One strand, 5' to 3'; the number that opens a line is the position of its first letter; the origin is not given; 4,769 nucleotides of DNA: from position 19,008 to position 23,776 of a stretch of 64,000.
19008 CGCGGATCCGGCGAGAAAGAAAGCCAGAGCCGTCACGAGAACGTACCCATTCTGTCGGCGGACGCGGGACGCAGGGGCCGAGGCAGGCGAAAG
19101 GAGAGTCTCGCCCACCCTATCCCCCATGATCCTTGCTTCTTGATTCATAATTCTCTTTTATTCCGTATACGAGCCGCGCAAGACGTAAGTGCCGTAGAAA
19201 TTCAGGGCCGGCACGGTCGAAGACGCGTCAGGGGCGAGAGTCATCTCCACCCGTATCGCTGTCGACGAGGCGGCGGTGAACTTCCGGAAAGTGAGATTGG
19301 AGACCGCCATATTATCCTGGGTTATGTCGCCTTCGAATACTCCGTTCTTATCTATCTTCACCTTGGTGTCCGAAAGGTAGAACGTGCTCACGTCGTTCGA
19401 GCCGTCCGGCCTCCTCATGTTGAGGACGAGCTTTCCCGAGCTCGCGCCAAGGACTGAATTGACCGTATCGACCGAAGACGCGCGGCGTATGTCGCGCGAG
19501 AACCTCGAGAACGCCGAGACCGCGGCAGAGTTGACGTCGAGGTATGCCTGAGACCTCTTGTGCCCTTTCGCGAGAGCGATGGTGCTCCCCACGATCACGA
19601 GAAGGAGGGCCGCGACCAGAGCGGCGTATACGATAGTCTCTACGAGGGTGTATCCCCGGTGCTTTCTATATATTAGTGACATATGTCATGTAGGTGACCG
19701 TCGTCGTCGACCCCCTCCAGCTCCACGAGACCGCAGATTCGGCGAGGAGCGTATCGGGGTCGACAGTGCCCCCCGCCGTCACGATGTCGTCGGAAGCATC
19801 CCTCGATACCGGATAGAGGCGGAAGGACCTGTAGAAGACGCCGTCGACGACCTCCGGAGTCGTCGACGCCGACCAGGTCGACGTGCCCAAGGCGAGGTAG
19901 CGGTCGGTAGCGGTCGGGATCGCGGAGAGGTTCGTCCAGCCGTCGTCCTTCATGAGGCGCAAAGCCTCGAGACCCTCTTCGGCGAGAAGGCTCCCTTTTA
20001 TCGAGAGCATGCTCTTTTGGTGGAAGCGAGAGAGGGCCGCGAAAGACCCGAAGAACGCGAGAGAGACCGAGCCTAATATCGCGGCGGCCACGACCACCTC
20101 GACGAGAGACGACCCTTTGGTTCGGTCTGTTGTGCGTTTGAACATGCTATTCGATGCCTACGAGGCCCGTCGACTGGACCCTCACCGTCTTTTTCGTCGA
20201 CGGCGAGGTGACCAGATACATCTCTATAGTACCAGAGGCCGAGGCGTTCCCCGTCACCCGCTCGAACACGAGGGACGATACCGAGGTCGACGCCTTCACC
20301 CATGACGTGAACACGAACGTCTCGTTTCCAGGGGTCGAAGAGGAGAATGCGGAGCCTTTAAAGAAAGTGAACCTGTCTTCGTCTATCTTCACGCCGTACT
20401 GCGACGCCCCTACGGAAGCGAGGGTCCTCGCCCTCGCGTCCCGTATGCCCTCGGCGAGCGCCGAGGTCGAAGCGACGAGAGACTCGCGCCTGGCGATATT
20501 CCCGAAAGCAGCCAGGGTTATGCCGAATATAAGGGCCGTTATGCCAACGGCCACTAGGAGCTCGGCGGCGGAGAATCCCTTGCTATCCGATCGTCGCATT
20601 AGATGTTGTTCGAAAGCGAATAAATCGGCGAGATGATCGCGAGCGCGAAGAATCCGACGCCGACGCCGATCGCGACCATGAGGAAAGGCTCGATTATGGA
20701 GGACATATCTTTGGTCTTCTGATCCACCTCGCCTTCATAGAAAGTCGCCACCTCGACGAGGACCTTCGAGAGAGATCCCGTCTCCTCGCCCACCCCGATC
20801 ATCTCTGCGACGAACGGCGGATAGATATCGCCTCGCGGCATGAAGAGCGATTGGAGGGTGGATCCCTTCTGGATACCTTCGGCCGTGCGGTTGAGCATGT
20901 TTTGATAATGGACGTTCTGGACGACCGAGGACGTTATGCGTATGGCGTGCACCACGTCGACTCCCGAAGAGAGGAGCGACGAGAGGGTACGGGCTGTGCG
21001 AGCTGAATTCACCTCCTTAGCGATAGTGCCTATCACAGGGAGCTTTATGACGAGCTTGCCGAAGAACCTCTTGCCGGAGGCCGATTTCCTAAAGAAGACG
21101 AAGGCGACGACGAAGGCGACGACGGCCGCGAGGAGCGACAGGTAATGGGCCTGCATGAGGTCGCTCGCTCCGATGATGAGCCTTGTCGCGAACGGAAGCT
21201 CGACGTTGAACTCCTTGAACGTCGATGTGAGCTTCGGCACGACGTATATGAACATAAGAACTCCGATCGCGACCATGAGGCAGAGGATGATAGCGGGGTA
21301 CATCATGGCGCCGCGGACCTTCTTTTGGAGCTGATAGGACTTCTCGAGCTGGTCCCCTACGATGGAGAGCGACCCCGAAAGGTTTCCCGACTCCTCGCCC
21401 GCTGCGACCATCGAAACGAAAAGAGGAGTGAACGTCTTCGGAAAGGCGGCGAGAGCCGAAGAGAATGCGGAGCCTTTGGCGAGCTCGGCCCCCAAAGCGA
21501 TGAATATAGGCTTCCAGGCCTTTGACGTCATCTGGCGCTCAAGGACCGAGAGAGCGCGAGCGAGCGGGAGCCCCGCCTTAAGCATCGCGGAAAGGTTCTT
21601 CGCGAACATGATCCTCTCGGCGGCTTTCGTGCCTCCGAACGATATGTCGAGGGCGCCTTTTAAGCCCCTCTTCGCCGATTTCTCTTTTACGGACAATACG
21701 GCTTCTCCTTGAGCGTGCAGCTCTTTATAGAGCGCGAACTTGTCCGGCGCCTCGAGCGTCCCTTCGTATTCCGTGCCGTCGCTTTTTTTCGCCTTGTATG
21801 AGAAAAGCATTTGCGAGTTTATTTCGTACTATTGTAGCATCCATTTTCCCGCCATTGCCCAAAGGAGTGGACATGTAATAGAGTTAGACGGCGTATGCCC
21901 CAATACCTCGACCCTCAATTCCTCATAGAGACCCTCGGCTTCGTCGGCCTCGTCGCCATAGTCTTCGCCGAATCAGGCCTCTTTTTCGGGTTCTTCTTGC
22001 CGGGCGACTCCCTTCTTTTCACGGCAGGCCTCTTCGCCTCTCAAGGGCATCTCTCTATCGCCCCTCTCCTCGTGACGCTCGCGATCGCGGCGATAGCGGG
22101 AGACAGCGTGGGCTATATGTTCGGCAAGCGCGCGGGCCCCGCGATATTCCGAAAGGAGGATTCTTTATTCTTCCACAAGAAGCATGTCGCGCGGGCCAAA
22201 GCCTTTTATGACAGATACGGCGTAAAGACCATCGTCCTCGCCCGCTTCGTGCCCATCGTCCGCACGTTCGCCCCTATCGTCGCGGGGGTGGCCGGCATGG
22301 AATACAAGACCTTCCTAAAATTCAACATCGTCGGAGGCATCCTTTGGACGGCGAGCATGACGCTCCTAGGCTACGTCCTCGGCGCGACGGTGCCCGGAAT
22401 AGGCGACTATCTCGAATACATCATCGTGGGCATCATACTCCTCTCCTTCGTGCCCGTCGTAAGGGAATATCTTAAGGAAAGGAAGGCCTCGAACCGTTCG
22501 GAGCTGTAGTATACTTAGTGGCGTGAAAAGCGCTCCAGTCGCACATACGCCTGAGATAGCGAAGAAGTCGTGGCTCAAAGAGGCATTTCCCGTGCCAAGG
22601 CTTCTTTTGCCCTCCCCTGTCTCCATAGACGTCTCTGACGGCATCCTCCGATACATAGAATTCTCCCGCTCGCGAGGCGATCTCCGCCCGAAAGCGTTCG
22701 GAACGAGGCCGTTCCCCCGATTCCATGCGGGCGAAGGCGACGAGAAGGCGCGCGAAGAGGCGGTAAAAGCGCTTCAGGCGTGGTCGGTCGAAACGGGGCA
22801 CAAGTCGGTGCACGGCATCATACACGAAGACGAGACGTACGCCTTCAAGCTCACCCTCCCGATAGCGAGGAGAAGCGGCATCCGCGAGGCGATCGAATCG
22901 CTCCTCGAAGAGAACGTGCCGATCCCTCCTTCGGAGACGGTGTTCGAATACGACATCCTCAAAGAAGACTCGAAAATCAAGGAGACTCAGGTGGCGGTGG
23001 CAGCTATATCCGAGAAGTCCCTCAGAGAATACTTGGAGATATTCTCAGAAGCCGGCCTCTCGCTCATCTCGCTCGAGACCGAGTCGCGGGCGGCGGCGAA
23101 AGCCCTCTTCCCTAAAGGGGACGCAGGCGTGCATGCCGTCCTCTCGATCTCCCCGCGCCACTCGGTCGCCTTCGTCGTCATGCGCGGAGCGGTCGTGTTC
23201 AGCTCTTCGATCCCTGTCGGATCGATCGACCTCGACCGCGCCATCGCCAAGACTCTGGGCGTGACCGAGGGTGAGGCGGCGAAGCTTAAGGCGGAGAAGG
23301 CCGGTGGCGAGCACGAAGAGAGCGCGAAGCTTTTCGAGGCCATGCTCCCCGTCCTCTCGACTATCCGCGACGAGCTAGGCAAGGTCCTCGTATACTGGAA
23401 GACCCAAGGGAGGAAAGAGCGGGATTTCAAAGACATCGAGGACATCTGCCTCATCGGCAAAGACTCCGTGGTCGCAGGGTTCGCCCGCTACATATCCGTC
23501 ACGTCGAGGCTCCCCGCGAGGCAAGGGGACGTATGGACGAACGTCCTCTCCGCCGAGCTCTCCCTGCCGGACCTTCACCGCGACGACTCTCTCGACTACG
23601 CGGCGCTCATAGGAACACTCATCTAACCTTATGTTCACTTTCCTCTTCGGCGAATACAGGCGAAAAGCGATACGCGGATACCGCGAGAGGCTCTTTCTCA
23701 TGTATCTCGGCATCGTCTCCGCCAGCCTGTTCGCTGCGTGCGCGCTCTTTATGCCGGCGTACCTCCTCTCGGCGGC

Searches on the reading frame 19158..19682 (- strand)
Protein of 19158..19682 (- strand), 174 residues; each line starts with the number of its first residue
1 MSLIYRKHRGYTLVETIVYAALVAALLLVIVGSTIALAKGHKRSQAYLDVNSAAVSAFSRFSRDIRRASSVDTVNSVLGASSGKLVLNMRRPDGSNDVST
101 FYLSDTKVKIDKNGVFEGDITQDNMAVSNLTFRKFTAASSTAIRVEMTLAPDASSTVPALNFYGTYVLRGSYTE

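Call 102: search_protein_families(library=pfam, max_evalue=0.001, proteins=[window:19158-19682:-])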
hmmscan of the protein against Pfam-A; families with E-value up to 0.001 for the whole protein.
window:19158-19682:- (174 aa): 1 family
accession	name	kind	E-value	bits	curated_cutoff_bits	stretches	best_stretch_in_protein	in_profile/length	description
PF07963.17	N_methyl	-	0.0004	20.3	21.2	1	6-30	2-26/27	Prokaryotic N-terminal methylation motif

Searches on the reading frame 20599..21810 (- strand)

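Call 102: search_protein_families(library=pfam, max_evalue=0.001, proteins=[window:20599-21810:-])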
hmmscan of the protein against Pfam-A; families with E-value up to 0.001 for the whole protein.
window:20599-21810:- (403 aa): 1 family
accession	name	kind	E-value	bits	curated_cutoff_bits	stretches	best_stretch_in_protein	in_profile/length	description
PF00482.28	T2SSF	-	1e-52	177.8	25.2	2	69-192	1-125/125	Type II secretion system (T2SS), protein F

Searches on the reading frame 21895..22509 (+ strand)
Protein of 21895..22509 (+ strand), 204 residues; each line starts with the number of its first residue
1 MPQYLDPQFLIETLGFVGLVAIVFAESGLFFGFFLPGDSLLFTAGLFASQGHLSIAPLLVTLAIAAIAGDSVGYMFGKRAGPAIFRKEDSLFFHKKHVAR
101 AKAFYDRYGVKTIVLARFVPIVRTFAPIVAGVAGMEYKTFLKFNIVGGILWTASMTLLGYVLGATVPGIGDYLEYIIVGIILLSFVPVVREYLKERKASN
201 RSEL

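Call 62: search_protein_families(library=pfam, max_evalue=0.001, proteins=[window:21895-22509:+])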
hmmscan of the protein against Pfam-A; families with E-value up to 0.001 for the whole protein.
window:21895-22509:+ (204 aa): 1 family
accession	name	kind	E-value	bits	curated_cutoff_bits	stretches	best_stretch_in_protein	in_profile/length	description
PF09335.16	VTT_dom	-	1.4e-19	71.2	33.9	1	35-160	1-122/123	VTT domain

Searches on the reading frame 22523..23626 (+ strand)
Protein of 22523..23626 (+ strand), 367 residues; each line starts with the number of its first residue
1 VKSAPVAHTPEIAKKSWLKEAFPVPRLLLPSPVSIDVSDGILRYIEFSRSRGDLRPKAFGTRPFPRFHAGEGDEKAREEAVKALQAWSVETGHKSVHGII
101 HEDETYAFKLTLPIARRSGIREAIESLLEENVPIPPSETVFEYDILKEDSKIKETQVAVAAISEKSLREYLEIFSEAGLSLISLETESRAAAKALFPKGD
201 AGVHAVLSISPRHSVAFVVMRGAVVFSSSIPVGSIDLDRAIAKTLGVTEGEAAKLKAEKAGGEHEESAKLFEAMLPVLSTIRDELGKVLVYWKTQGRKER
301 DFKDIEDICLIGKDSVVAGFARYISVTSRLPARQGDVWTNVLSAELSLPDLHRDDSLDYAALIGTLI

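Call 102: search_protein_families(library=pfam, max_evalue=0.001, proteins=[window:22523-23626:+])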
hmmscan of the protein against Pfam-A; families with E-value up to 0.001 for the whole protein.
window:22523-23626:+ (367 aa): 1 family
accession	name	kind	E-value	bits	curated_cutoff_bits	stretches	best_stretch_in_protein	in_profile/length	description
PF11104.14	PilM_2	-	1.9e-08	34.1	27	1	35-327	2-297/340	Type IV pilus assembly protein PilM;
